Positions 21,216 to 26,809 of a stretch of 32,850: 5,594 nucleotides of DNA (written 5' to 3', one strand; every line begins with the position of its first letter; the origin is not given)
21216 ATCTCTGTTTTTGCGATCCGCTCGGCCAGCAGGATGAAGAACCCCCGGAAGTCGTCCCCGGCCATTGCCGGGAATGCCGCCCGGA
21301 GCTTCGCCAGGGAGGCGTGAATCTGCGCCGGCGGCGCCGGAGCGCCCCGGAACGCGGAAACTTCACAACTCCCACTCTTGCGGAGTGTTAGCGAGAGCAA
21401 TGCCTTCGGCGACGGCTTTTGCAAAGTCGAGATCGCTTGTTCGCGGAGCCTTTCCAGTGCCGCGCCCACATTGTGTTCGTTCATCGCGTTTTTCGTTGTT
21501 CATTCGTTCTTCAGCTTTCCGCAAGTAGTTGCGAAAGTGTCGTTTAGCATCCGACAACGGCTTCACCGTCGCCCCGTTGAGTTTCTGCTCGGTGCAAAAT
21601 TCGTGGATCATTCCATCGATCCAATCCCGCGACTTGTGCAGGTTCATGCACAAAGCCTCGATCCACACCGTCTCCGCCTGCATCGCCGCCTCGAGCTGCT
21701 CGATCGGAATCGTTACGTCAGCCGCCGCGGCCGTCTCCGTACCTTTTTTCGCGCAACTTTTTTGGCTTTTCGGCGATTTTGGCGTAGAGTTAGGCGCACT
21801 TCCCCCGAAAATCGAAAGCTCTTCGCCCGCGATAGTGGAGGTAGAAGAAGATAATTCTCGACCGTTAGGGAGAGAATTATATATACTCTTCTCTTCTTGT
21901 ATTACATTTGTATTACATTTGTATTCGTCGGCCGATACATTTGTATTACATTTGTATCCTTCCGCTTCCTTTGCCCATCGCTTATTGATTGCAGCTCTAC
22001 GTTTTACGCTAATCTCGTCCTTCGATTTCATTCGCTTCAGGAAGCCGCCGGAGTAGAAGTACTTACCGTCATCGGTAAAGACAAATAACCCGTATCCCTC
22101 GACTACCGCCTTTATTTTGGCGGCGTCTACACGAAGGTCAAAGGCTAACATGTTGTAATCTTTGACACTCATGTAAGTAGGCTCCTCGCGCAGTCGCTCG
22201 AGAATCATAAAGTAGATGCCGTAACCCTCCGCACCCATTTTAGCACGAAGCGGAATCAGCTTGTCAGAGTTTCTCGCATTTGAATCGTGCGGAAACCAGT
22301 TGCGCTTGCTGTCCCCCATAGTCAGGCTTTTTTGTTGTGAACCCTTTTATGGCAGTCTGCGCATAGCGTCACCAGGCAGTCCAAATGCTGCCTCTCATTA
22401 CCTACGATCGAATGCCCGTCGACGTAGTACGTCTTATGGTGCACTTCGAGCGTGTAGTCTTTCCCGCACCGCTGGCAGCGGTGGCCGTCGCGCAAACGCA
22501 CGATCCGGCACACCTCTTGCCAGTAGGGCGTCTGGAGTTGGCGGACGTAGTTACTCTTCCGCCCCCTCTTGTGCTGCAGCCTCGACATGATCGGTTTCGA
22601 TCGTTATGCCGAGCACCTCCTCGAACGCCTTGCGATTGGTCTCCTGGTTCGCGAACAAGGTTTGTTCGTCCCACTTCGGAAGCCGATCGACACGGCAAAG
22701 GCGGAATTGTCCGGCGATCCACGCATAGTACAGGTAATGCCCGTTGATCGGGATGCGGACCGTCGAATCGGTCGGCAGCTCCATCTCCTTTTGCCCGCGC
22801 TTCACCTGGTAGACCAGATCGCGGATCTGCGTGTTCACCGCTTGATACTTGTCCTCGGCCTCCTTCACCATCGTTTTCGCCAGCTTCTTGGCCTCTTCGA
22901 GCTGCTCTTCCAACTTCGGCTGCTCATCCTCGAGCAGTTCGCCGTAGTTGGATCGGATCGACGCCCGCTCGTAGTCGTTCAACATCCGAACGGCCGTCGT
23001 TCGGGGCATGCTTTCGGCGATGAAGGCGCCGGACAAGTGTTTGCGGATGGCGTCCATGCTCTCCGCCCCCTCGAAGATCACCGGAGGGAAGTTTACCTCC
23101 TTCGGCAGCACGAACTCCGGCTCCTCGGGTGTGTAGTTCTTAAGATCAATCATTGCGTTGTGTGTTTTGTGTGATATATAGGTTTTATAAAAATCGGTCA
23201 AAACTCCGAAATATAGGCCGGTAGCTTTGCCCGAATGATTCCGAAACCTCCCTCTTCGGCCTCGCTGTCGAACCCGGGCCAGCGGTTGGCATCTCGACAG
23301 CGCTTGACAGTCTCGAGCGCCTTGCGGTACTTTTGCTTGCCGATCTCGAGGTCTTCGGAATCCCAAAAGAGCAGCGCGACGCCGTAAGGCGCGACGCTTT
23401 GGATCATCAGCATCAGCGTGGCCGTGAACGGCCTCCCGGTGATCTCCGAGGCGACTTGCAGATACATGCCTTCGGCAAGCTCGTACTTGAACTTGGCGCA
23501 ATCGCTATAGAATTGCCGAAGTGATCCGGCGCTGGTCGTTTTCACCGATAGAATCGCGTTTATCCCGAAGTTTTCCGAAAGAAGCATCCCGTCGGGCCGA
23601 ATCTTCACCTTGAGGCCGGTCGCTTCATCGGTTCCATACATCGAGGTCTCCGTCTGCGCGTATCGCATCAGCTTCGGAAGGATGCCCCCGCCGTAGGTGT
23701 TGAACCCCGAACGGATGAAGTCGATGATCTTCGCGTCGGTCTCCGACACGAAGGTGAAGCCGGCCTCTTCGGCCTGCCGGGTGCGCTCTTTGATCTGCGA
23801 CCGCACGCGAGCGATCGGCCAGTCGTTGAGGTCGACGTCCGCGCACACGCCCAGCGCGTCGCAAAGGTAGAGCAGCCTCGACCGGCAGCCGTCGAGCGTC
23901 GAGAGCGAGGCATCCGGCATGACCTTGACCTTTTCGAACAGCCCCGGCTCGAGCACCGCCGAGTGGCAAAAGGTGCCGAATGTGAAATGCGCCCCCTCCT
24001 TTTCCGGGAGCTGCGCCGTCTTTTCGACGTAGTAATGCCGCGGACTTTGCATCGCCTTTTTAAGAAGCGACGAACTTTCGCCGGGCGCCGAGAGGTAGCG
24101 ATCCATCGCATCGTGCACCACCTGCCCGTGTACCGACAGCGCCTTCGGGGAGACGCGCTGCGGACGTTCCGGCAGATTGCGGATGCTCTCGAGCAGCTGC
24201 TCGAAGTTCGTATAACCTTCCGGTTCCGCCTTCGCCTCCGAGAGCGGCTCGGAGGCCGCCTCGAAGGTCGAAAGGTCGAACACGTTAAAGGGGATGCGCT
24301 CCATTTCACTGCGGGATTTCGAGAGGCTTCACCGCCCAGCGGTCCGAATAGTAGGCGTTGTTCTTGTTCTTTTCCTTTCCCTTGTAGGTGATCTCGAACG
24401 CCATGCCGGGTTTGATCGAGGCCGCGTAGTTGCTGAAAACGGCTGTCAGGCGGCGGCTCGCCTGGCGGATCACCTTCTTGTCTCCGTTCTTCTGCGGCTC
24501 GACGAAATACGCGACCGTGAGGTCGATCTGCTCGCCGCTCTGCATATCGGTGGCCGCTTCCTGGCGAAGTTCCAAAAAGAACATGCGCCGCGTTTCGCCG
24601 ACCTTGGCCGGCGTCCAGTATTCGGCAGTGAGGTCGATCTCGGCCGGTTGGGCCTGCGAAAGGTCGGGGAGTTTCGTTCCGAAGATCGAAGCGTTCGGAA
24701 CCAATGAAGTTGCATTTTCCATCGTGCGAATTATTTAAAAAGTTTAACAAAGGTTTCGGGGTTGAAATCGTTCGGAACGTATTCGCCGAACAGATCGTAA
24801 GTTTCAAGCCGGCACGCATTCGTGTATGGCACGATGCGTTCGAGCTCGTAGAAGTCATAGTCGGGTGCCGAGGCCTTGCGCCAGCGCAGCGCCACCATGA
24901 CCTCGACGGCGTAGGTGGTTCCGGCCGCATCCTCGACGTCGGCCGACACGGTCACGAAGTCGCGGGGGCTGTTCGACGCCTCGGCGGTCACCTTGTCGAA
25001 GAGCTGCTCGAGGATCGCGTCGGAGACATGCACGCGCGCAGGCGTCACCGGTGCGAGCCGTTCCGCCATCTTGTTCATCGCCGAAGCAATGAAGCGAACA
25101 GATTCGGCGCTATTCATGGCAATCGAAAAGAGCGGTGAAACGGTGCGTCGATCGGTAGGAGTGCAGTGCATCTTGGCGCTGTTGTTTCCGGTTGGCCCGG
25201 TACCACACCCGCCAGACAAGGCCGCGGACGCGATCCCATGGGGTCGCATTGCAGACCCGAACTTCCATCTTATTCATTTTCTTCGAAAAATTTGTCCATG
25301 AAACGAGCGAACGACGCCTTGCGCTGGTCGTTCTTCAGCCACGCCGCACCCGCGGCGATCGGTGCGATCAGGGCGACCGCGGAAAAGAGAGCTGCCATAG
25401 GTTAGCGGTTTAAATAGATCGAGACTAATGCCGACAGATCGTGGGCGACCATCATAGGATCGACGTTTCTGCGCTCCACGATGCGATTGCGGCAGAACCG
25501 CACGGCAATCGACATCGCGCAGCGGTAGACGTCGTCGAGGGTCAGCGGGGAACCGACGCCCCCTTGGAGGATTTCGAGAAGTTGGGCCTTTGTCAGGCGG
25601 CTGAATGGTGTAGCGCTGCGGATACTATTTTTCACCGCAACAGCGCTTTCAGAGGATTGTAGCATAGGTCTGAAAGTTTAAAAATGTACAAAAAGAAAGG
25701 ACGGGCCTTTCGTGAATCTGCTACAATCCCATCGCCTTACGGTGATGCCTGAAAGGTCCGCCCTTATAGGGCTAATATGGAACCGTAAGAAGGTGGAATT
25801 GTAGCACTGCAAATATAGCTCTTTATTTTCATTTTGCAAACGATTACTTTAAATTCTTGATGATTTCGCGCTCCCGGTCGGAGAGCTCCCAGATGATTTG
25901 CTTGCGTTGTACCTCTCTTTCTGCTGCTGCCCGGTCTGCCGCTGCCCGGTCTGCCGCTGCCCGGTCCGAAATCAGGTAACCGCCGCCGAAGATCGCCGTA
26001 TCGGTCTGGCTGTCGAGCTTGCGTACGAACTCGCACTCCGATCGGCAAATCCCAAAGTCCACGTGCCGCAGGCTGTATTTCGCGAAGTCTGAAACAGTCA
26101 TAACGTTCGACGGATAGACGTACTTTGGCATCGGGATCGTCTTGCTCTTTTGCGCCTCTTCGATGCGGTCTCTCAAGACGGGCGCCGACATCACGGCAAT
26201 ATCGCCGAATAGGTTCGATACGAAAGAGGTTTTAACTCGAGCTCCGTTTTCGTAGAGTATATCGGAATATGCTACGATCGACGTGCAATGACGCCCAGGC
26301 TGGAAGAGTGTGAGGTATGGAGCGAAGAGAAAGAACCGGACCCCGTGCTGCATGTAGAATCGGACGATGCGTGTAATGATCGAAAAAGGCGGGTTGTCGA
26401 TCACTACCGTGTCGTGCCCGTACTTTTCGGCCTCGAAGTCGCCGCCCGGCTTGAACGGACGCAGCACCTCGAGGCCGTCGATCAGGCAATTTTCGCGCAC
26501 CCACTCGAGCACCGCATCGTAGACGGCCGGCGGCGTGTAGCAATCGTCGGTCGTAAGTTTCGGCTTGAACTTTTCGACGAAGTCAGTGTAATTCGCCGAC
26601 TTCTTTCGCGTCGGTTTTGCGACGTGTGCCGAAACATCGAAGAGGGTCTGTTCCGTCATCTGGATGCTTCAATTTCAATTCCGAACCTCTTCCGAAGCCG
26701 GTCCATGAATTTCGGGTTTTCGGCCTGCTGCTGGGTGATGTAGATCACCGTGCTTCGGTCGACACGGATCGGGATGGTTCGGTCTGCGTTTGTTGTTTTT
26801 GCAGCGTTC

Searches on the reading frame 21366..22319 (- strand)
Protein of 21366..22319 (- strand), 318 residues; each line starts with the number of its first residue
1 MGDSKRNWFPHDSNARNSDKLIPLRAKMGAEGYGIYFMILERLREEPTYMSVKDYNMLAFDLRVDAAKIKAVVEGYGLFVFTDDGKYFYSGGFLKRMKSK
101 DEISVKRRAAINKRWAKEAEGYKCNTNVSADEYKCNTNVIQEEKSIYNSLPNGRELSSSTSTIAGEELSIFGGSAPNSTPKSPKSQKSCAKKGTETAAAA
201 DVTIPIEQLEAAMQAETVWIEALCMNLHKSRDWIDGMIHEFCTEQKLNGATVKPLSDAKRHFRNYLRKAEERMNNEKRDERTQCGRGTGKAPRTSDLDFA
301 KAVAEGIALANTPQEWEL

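Call 13: search_protein_families(library=phrogs, proteins=[window:21366-22319:-], max_evalue=0.001)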
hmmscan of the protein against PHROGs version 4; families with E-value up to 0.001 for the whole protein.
window:21366-22319:- (318 aa): 3 families
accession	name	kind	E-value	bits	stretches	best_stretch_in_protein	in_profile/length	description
phrog_2562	-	DNA, RNA and nucleotide metabolism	1.6e-24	88.1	1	7-272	10-270/290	replication initiation protein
phrog_38715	-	unknown function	8.2e-21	75.8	1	7-193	4-189/269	-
phrog_20981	-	unknown function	2.6e-08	34.9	1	7-161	2-158/293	-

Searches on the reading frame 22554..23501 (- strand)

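Call 13: search_protein_families(library=phrogs, proteins=[window:22554-23501:-], max_evalue=0.001)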
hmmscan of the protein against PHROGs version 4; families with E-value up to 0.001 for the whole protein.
window:22554-23501:- (316 aa): 1 family
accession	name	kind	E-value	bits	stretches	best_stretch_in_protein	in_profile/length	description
phrog_26490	-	unknown function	1.2e-45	156.7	1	117-310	2-196/223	-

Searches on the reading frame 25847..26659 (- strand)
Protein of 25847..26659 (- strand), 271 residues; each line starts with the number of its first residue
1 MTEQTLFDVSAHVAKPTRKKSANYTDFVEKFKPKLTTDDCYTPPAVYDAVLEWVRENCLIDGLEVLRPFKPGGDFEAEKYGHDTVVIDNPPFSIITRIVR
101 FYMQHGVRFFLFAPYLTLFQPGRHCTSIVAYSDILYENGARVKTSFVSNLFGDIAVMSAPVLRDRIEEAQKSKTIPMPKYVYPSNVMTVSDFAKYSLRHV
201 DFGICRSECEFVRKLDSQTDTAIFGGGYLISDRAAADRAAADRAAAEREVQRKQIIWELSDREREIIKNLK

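Call 13: search_protein_families(library=phrogs, proteins=[window:25847-26659:-], max_evalue=0.001)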
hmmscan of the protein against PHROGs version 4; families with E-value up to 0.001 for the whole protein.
window:25847-26659:- (271 aa): 1 family
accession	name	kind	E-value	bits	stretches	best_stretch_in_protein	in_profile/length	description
phrog_21498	-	unknown function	1.8e-84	284.4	1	16-270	15-268/270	-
